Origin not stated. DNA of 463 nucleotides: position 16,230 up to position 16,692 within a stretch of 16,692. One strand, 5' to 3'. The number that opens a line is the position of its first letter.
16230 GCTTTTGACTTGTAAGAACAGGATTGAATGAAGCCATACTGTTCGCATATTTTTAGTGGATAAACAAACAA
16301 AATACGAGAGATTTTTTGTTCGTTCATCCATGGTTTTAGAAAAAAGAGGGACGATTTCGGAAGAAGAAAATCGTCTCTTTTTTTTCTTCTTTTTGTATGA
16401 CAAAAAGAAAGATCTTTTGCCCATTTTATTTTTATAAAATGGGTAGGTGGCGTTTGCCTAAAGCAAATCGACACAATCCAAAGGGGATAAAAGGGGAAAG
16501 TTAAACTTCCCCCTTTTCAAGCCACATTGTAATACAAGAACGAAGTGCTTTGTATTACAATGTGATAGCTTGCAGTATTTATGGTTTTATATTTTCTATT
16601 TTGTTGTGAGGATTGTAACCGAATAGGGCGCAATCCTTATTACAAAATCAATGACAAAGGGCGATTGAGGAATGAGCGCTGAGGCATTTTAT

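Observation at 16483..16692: Second, different oriT-like site (15-bp IR + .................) at the other end of the window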

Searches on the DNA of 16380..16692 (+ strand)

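Call 4: search_dna_similar(query=window:16380-16692:+, collection=plasmids, mode=near, max_rows=30)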
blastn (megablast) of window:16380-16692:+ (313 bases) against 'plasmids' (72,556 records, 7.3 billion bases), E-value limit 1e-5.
Records with a match: 329; places in all: 360; records where one place covers at least 80% of the query: 306.
Best place of each record, by identity: >=99% 2; 95-99% 297; 90-95% 30.
By first word of the organism name: Lactococcus 267; Enterococcus 30; Streptococcus 11; Listeria 5; Lactiplantibacillus 5; Lactobacillus 3; Vagococcus 3; Carnobacterium 2; Klebsiella 1; Limosilactobacillus 1; and 1 more.
By predicted mobility (MOB-suite, as given by PLSDB): mobilizable 314; non-mobilizable 14; conjugative 1.
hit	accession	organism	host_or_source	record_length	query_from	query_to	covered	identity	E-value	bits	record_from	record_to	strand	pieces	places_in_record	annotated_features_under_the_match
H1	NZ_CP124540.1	Lactococcus sp. NH2-7C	Sus scrofa domesticus,Cell of ...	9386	1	313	100%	99.0%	1e-157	562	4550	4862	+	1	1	cytochrome B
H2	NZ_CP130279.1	Lactococcus lactis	Single cell,Dairy fermentation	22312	1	313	100%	99.0%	1e-157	562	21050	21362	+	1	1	hypothetical protein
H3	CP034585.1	Lactococcus lactis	Single cell,Dairy fermentation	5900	1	313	100%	98.7%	4e-156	556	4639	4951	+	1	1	none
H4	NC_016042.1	Lactococcus lactis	-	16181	1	313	100%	98.7%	4e-156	556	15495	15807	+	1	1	none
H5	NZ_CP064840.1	Lactococcus lactis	Whole organism,Dairy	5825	1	313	100%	98.7%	4e-156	556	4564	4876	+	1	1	none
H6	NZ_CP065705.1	Lactococcus lactis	-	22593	1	313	100%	98.7%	4e-156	556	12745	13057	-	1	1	cytochrome B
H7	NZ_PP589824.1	Lactococcus sp.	Bacterial culture,Dairy environment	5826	1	313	100%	98.7%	4e-156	556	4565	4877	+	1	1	none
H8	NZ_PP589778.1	Lactococcus sp.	Bacterial culture,Dairy environment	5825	1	313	100%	98.7%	4e-156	556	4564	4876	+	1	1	none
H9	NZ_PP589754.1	Lactococcus sp.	Bacterial culture,Dairy environment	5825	1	313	100%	98.7%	4e-156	556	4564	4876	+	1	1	none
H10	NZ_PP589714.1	Lactococcus sp.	Bacterial culture,Dairy environment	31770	1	313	100%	98.7%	4e-156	556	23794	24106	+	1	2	none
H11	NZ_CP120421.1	Lactococcus sp. bn62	pig,lung sample of a healthy pig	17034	1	313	100%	98.7%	4e-156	556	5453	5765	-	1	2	none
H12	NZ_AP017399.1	Lactococcus formosensis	-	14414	1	313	100%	98.4%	2e-154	551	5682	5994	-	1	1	none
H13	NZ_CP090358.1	Lactococcus lactis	cell culture,Prof Douwe van Sinderen, ...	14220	1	313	100%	98.4%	2e-154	551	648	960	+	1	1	none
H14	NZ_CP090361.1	Lactococcus lactis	cell culture,Prof Douwe van Sinderen, ...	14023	1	313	100%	98.4%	2e-154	551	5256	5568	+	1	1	none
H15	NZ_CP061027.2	Lactococcus lactis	farm kitchen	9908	1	313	100%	98.4%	2e-154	551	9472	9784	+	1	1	cytochrome B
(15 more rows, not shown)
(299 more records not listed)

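Call 7: get_annotated_region(hit=H2, flank=5000)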
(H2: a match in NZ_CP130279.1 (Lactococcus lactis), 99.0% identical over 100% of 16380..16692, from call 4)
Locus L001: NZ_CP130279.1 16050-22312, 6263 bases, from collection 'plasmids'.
description: Lactococcus lactis subsp. lactis strain UC06 plasmid pUC06E, complete sequence
organism: Lactococcus lactis (NCBI taxid 1360)
taxonomy: Bacteria; Bacillota; Bacilli; Lactobacillales; Streptococcaceae; Lactococcus; Lactococcus lactis
host: -; source: Single cell,Dairy fermentation; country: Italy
typing (MOB-suite, as given by PLSDB): mobilizable; replicon rep_cluster_661
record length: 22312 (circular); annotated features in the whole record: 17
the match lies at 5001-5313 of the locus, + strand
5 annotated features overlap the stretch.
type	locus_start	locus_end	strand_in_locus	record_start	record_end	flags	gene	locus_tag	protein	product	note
CDS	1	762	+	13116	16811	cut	-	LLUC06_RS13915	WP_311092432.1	pilin N-terminal domain-containing protein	-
CDS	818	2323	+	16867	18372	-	-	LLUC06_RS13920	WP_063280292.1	SpaH/EbpB family LPXTG-anchored major pilin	-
CDS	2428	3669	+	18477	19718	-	-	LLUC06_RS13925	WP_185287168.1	class C sortase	-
CDS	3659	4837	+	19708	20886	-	-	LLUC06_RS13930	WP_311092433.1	class C sortase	-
CDS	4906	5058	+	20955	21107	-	-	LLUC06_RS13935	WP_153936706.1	hypothetical protein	-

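Call 8: get_annotated_region(hit=H13, flank=5000)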
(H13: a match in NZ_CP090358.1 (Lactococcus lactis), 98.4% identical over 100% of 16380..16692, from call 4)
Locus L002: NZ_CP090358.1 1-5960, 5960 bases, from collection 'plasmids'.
description: Lactococcus lactis subsp. lactis strain 223 plasmid pLla223IV, complete sequence
organism: Lactococcus lactis (NCBI taxid 1360)
taxonomy: Bacteria; Bacillota; Bacilli; Lactobacillales; Streptococcaceae; Lactococcus; Lactococcus lactis
host: -; source: cell culture,Prof Douwe van Sinderen, University College Cork, Western Road, Cork, Ireland; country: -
typing (MOB-suite, as given by PLSDB): mobilizable; replicon rep_cluster_516,rep_cluster_660; relaxase MOB_Unknown
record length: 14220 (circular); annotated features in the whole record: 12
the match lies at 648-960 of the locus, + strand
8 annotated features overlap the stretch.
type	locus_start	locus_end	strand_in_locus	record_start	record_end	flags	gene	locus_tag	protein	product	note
CDS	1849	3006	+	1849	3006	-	-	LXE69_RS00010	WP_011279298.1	RepB family plasmid replication initiator protein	GO:0006270 - DNA replication initiation [Evidence IEA]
CDS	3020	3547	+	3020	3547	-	-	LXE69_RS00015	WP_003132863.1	DUF6609 family protein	-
CDS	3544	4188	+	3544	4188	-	-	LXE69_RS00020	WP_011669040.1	hypothetical protein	-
CDS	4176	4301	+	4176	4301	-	-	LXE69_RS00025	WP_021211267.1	hypothetical protein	-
CDS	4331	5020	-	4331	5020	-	-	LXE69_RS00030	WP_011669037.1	metallophosphoesterase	-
CDS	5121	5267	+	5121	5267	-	-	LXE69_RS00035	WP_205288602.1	hypothetical protein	-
CDS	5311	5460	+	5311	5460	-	-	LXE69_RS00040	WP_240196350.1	hypothetical protein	-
CDS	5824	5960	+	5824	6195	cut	mobC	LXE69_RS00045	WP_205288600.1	plasmid mobilization relaxosome protein MobC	-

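Call 9: get_annotated_region(hit=H6, flank=5000)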
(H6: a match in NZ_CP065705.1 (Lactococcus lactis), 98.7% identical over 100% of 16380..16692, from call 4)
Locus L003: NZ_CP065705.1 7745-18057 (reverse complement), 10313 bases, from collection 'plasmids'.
description: Lactococcus lactis strain FDAARGOS_887 plasmid unnamed4
organism: Lactococcus lactis (NCBI taxid 1358)
taxonomy: Bacteria; Bacillota; Bacilli; Lactobacillales; Streptococcaceae; Lactococcus; Lactococcus lactis
host: -; source: -; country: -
typing (MOB-suite, as given by PLSDB): mobilizable; replicon rep_cluster_414,rep_cluster_554; relaxase MOB_Unknown
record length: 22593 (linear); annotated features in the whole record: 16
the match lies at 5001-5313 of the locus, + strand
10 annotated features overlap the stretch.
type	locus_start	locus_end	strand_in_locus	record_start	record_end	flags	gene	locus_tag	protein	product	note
CDS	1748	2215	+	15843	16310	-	-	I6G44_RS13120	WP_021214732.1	LytTR family DNA-binding domain-containing protein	-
CDS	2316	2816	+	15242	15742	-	-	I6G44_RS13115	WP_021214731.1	DUF6622 family protein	-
CDS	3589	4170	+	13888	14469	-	-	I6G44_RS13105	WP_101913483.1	stage II sporulation protein M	-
CDS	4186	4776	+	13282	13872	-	-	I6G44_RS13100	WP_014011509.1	site-specific integrase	-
CDS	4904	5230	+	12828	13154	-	-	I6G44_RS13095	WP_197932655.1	cytochrome B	-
CDS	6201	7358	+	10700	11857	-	-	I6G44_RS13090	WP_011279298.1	RepB family plasmid replication initiator protein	GO:0006270 - DNA replication initiation [Evidence IEA]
CDS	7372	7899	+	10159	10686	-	-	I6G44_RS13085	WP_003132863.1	DUF6609 family protein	-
CDS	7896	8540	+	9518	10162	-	-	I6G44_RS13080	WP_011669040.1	hypothetical protein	-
CDS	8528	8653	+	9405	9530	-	-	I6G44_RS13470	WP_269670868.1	hypothetical protein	-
CDS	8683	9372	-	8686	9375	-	-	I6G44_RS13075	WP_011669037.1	metallophosphoesterase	-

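Call 27: search_dna_similar(query=window:16503-16624:+, collection=plasmids, mode=distant, max_rows=60, rows=spread, max_evalue=0.001)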
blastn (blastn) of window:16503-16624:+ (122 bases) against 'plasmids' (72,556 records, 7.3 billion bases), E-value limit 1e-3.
Records with a match: 332; places in all: 368; records where one place covers at least 80% of the query: 308.
Best place of each record, by identity: >=99% 38; 95-99% 221; 90-95% 61; 80-90% 9; 60-80% 3.
By first word of the organism name: Lactococcus 267; Enterococcus 33; Streptococcus 11; Lactiplantibacillus 5; Listeria 5; Lactobacillus 3; Vagococcus 3; Carnobacterium 2; Limosilactobacillus 1; Klebsiella 1; and 1 more.
By predicted mobility (MOB-suite, as given by PLSDB): mobilizable 317; non-mobilizable 14; conjugative 1.
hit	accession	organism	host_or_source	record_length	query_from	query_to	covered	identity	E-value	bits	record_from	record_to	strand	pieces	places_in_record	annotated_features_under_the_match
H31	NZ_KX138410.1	Lactococcus lactis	-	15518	1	122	100%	100.0%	2e-55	221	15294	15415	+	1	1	none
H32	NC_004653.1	Lactococcus lactis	butter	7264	1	122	100%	99.2%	7e-54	216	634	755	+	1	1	cytochrome B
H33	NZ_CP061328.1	Lactococcus lactis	butter,butter starter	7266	1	122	100%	99.2%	7e-54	216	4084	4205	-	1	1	none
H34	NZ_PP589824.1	Lactococcus sp.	Bacterial culture,Dairy environment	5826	1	122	100%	99.2%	7e-54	216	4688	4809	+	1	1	none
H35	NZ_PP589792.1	Lactococcus sp.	Bacterial culture,Dairy environment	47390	1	122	100%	99.2%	7e-54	216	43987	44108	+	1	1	hypothetical protein | mobC: plasmid mobilization relaxosome protein MobC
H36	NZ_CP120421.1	Lactococcus sp. bn62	pig,lung sample of a healthy pig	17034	1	122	100%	99.2%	7e-54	216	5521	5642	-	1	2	none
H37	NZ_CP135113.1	Lactococcus lactis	cell culture,Cork University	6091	1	122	100%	99.2%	7e-54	216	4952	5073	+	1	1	none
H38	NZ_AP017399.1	Lactococcus formosensis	-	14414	1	122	100%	98.4%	8e-53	212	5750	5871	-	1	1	none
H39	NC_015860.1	Lactococcus lactis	-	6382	1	122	100%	98.4%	8e-53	212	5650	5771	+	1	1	none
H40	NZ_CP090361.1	Lactococcus lactis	cell culture,Prof Douwe van Sinderen, ...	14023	1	122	100%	98.4%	8e-53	212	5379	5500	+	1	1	none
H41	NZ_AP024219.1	Lactococcus cremoris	-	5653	1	122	100%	98.4%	8e-53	212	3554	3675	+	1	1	none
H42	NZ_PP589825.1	Lactococcus sp.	Bacterial culture,Dairy environment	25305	1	122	100%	98.4%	8e-53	212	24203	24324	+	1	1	cytochrome B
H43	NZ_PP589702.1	Lactococcus sp.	Bacterial culture,Dairy environment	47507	1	122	100%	98.4%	8e-53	212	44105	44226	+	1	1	mobC: plasmid mobilization relaxosome protein MobC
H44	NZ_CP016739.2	Lactococcus cremoris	Single cell,Dairy fermentation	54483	1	122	100%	98.4%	8e-53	212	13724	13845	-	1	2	cytochrome B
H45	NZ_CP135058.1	Lactococcus lactis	Dairy Fermentation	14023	1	122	100%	98.4%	8e-53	212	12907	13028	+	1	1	none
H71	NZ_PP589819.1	Lactococcus sp.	Bacterial culture,Dairy environment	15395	1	122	100%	95.1%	2e-47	194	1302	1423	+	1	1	cytochrome B | mobC: plasmid mobilization relaxosome protein MobC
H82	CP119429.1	Streptococcus parauberis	Paralichthys olivaceus,Diseased olive ...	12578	1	122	100%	91.8%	6e-42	176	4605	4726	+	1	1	none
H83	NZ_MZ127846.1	Listeria innocua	-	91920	1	122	100%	90.4%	3e-40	170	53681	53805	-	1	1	mobC: plasmid mobilization relaxosome protein MobC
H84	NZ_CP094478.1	Lactococcus lactis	kefir grains,pure culture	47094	1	122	100%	89.4%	6e-36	157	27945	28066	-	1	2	none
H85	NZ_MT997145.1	Enterococcus italicus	-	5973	1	122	100%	89.3%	1e-37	162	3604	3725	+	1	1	cytochrome B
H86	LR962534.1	Enterococcus faecalis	-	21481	1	69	57%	94.2%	3e-21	107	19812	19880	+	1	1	record has no annotation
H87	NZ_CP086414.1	Lactiplantibacillus plantarum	water,water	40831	70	122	43%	98.1%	2e-16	92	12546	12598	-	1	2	none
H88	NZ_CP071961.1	Enterococcus faecium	Homo sapiens,blood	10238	1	42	34%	97.6%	2e-10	73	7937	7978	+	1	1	cytochrome B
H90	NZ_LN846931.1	Carnobacterium maltaromaticum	-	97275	79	122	36%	90.9%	9e-8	63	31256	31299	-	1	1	none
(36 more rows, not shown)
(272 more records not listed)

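Call 28: get_annotated_region(hit=H43, flank=4000)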
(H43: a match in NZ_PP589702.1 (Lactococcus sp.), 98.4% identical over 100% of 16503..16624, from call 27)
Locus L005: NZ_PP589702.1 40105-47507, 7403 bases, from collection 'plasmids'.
description: Lactococcus sp. strain UCCL633 plasmid pUCCL633D, complete sequence
organism: Lactococcus sp. (NCBI taxid 44273)
taxonomy: Bacteria; Bacillota; Bacilli; Lactobacillales; Streptococcaceae; Lactococcus; Lactococcus sp.
host: -; source: Bacterial culture,Dairy environment; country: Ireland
typing (MOB-suite, as given by PLSDB): mobilizable; replicon rep_cluster_556; relaxase MOBP
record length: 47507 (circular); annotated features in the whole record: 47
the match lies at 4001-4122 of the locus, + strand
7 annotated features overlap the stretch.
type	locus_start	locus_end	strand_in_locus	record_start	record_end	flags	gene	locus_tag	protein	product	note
CDS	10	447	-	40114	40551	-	-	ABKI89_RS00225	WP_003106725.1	universal stress protein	-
CDS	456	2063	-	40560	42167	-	-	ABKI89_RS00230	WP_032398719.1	Nramp family divalent metal transporter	GO:0055085 - transmembrane transport [Evidence IEA]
CDS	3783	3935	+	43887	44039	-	-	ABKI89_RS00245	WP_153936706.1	hypothetical protein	-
CDS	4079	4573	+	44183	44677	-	mobC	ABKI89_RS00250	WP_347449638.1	plasmid mobilization relaxosome protein MobC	-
CDS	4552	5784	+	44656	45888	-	-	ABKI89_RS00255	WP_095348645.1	relaxase/mobilization nuclease domain-containing protein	-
CDS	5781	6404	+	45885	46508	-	-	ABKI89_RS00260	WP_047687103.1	mobilization protein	-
CDS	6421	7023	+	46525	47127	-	-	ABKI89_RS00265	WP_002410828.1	protein adenylyltransferase Fic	-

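Call 29: get_annotated_region(hit=H71, flank=4000)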
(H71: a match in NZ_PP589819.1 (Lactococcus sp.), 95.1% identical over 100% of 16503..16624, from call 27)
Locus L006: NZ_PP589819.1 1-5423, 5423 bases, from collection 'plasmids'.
description: Lactococcus sp. strain NCDO184 plasmid pNCDO184D, complete sequence
organism: Lactococcus sp. (NCBI taxid 44273)
taxonomy: Bacteria; Bacillota; Bacilli; Lactobacillales; Streptococcaceae; Lactococcus; Lactococcus sp.
host: -; source: Bacterial culture,Dairy environment; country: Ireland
typing (MOB-suite, as given by PLSDB): mobilizable; replicon Inc11,rep_cluster_556; relaxase MOBP
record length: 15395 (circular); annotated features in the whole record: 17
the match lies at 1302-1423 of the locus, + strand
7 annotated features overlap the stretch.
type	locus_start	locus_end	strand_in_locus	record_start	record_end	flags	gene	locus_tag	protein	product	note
CDS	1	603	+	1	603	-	-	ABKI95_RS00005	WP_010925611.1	replication protein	-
CDS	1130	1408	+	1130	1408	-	-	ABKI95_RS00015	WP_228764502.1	cytochrome B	-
CDS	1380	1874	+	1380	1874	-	mobC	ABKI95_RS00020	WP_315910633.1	plasmid mobilization relaxosome protein MobC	-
CDS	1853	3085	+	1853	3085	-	-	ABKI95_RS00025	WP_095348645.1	relaxase/mobilization nuclease domain-containing protein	-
CDS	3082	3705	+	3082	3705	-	-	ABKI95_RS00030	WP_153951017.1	mobilization protein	-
CDS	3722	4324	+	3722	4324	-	-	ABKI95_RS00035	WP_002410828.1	protein adenylyltransferase Fic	-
CDS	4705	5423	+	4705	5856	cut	-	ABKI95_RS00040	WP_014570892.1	replication initiation protein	-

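Call 30: get_annotated_region(hit=H83, flank=4000)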
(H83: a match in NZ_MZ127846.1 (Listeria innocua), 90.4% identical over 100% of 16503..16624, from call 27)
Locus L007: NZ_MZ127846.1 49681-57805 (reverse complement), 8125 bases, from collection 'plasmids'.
description: Listeria innocua strain 65/06 plasmid pLIS37, complete sequence
organism: Listeria innocua (NCBI taxid 1642)
taxonomy: Bacteria; Bacillota; Bacilli; Bacillales; Listeriaceae; Listeria; Listeria innocua
host: -; source: -; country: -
typing (MOB-suite, as given by PLSDB): mobilizable; replicon rep_cluster_110,rep_cluster_554,rep_cluster_554; relaxase MOBP,MOBP
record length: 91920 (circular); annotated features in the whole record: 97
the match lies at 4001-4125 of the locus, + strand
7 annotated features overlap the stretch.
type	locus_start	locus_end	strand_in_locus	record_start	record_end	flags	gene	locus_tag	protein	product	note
CDS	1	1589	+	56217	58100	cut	-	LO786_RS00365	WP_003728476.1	cation-translocating P-type ATPase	-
CDS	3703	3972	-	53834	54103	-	-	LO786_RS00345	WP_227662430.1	hypothetical protein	-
CDS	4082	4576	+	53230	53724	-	mobC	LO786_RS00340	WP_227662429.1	plasmid mobilization relaxosome protein MobC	-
CDS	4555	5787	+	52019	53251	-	-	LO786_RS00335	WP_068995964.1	relaxase/mobilization nuclease domain-containing protein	-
CDS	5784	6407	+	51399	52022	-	-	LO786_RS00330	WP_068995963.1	mobilization protein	-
CDS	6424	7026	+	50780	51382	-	-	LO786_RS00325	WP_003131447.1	protein adenylyltransferase Fic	-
CDS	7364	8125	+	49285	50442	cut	-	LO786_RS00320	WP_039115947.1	RepB family plasmid replication initiator protein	GO:0006270 - DNA replication initiation [Evidence IEA]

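Call 55: get_annotated_region(hit=H85, flank=1500)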
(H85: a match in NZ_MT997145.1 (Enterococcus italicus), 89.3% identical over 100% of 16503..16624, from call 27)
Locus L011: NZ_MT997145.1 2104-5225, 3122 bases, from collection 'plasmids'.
description: Enterococcus italicus strain SD1 plasmid pSRB2, complete sequence
organism: Enterococcus italicus (NCBI taxid 246144)
taxonomy: Bacteria; Bacillota; Bacilli; Lactobacillales; Enterococcaceae; Enterococcus; Enterococcus italicus
host: -; source: -; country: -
typing (MOB-suite, as given by PLSDB): mobilizable; replicon rep_cluster_556
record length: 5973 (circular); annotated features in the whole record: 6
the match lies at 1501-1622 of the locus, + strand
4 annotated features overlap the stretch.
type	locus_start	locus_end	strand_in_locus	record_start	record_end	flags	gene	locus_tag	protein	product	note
CDS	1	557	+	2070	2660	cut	-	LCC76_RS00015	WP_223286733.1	site-specific integrase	-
CDS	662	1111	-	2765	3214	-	-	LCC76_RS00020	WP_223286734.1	HIT domain-containing protein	-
CDS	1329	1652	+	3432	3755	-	-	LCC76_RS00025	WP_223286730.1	cytochrome B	-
CDS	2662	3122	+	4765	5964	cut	-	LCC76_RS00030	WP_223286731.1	RepB family plasmid replication initiator protein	GO:0006270 - DNA replication initiation [Evidence IEA]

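Call 56: get_annotated_region(hit=H84, flank=1500)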
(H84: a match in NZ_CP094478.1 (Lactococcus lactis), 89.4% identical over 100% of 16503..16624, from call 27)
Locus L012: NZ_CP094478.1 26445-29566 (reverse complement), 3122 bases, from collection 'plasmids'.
description: Lactococcus lactis strain SCB469 plasmid unnamed4, complete sequence
organism: Lactococcus lactis (NCBI taxid 1358)
taxonomy: Bacteria; Bacillota; Bacilli; Lactobacillales; Streptococcaceae; Lactococcus; Lactococcus lactis
host: -; source: kefir grains,pure culture; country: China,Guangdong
typing (MOB-suite, as given by PLSDB): mobilizable; replicon rep_cluster_556; relaxase MOBP
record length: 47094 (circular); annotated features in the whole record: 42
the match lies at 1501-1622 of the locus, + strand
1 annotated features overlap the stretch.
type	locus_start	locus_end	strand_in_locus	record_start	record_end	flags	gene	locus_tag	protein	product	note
CDS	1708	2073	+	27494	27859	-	mobC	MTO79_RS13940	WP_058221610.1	plasmid mobilization relaxosome protein MobC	-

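Call 57: get_annotated_region(hit=H82, flank=1500)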
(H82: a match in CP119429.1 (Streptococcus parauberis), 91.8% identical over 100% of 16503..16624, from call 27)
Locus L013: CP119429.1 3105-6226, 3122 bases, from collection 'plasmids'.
description: Streptococcus parauberis strain SPOF21J26 plasmid pSPseroIa, complete sequence
organism: Streptococcus parauberis (NCBI taxid 1348)
taxonomy: Bacteria; Bacillota; Bacilli; Lactobacillales; Streptococcaceae; Streptococcus; Streptococcus parauberis
host: -; source: Paralichthys olivaceus,Diseased olive flounder; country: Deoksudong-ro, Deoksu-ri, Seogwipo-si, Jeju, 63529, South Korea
typing (MOB-suite, as given by PLSDB): mobilizable; replicon rep_cluster_342; relaxase MOBP
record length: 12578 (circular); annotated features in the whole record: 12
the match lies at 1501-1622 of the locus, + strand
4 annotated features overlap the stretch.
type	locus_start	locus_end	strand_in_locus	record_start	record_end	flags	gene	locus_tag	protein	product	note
CDS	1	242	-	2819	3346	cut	-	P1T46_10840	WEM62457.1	GNAT family protein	-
CDS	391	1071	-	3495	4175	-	-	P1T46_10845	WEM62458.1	IS6 family transposase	-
CDS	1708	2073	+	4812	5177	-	mobC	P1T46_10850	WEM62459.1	plasmid mobilization relaxosome protein MobC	-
CDS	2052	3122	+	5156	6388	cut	-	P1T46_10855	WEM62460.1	relaxase/mobilization nuclease domain-containing protein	-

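Call 58: get_annotated_region(hit=H88, flank=1500)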
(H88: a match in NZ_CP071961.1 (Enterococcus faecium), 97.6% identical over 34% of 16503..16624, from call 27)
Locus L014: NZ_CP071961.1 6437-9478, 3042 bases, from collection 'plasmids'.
description: Enterococcus faecium strain VB13828 plasmid p3VB13828, complete sequence
organism: Enterococcus faecium (NCBI taxid 1352)
taxonomy: Bacteria; Bacillota; Bacilli; Lactobacillales; Enterococcaceae; Enterococcus; Enterococcus faecium
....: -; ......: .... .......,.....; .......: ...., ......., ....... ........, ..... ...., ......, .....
typing (MOB-suite, as given by PLSDB): non-mobilizable; replicon rep_cluster_570
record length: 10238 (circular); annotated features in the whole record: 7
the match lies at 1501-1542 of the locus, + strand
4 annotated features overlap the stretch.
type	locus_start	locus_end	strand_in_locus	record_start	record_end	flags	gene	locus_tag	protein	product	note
CDS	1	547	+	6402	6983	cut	-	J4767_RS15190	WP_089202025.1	stage II sporulation protein M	-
CDS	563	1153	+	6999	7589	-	-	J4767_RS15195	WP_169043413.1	site-specific integrase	-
CDS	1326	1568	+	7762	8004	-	-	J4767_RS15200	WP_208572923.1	cytochrome B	-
CDS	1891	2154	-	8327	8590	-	-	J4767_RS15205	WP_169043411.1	antitoxin epsilon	-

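Call 59: get_annotated_region(hit=H87, flank=1500)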
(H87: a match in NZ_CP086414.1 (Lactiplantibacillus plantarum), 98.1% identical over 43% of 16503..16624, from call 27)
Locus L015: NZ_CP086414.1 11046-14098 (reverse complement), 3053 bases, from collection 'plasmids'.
description: Lactiplantibacillus plantarum strain ZW5 plasmid pZW5B, complete sequence
organism: Lactiplantibacillus plantarum (NCBI taxid 1590)
taxonomy: Bacteria; Bacillota; Bacilli; Lactobacillales; Lactobacillaceae; Lactiplantibacillus; Lactiplantibacillus plantarum
host: -; source: water,water; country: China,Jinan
typing (MOB-suite, as given by PLSDB): mobilizable; replicon rep_cluster_1880; relaxase MOBQ
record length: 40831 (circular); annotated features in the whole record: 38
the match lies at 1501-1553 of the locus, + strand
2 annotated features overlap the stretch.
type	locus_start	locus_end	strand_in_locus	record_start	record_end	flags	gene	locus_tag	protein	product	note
CDS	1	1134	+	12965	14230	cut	-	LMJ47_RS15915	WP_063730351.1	hypothetical protein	-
CDS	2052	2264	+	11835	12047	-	-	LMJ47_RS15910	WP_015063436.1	hypothetical protein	-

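Call 60: get_annotated_region(hit=H86, flank=1500)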
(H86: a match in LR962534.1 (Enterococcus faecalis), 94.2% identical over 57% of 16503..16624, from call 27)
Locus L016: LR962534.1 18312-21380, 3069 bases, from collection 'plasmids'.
description: Enterococcus faecalis isolate 28099_2#221 genome assembly, plasmid: 4
organism: Enterococcus faecalis (NCBI taxid 1351)
taxonomy: Bacteria; Bacillota; Bacilli; Lactobacillales; Enterococcaceae; Enterococcus; Enterococcus faecalis
host: -; source: -; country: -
typing (MOB-suite, as given by PLSDB): non-mobilizable; replicon rep_cluster_570
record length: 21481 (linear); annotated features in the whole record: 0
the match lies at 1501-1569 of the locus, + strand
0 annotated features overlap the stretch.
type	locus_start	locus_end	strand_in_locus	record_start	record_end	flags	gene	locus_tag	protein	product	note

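Call 61: get_annotated_region(hit=H90, flank=1500)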
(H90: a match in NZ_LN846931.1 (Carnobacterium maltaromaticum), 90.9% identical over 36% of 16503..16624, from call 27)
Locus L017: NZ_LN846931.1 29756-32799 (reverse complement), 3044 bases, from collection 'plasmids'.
description: Carnobacterium maltaromaticum strain LMA28 plasmid megaplasmid, complete sequence
organism: Carnobacterium maltaromaticum (NCBI taxid 2751)
taxonomy: Bacteria; Bacillota; Bacilli; Lactobacillales; Carnobacteriaceae; Carnobacterium; Carnobacterium maltaromaticum
host: -; source: -; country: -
typing (MOB-suite, as given by PLSDB): non-mobilizable
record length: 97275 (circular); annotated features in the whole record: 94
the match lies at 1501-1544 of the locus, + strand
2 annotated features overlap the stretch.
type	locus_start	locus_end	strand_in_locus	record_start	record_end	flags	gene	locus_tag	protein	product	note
CDS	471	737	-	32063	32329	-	-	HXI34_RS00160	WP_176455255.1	hypothetical protein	-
CDS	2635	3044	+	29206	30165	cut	-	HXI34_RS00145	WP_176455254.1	IS30-like element IS1062 family transposase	-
